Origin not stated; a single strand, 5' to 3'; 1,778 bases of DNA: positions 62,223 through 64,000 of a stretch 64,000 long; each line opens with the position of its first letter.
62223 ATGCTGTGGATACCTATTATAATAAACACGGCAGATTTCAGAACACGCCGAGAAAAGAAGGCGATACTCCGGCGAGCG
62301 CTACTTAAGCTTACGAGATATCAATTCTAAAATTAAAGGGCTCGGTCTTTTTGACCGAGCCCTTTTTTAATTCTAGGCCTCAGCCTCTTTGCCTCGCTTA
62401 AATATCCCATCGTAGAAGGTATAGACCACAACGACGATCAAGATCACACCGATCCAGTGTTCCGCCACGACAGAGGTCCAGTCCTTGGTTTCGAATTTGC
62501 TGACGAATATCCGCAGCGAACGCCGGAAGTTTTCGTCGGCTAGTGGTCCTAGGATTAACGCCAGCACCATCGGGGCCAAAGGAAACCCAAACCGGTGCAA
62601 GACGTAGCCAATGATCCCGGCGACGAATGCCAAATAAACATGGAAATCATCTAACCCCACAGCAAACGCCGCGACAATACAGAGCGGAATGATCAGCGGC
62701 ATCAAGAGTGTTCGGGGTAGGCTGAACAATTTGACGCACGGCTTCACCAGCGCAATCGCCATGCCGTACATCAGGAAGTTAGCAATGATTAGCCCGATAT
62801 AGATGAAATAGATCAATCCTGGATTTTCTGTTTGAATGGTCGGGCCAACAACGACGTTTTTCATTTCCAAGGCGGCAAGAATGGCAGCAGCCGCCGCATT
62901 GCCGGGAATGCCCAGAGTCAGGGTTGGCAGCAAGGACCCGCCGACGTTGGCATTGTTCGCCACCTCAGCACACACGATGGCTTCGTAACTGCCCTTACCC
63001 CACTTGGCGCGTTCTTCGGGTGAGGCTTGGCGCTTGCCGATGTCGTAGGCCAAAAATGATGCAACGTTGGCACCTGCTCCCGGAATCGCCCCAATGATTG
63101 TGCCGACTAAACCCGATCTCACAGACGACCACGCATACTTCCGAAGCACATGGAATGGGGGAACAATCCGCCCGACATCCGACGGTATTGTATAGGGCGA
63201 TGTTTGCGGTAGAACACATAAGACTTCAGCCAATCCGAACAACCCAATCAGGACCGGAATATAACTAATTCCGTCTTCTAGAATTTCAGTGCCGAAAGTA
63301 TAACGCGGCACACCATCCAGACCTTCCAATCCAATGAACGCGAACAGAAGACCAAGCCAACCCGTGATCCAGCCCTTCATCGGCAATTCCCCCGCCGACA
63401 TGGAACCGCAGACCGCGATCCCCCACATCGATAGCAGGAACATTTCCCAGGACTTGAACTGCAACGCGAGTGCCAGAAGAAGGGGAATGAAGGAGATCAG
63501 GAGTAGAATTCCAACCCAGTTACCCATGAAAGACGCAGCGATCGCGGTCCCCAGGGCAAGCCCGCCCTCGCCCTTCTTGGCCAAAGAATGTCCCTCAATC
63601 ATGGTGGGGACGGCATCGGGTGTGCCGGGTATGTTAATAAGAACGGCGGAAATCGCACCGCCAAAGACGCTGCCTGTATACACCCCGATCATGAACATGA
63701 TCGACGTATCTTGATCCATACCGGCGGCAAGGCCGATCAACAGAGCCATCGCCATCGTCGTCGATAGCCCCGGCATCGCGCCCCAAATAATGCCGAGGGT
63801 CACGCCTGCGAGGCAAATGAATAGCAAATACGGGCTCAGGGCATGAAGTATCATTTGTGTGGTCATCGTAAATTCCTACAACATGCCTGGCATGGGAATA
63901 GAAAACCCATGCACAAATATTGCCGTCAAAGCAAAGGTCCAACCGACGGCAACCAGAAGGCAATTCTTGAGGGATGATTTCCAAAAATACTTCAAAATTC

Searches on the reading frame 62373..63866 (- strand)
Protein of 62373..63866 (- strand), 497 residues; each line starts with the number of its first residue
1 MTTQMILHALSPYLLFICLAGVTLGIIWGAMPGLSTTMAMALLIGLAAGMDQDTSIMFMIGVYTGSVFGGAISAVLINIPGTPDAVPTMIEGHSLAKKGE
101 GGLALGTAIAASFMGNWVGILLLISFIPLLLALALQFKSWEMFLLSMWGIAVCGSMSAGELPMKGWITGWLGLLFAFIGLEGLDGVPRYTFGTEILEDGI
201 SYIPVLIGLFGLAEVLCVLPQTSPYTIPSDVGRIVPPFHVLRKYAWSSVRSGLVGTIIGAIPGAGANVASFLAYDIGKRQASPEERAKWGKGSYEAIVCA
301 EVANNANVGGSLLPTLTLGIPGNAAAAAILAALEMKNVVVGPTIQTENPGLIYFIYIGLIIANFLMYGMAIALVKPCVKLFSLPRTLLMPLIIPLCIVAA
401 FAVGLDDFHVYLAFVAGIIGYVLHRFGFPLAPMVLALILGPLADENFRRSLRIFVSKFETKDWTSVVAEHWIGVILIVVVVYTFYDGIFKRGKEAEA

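Call 57: search_protein_families(library=pfam, proteins=[window:62373-63866:-], max_evalue=0.00001)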
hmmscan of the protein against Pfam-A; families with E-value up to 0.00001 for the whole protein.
window:62373-63866:- (497 aa): 1 family
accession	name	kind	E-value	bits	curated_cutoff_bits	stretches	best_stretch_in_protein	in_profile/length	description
PF01970.21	TctA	-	6.4e-124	414.2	28.9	1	15-435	1-423/423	Tripartite tricarboxylate transporter TctA family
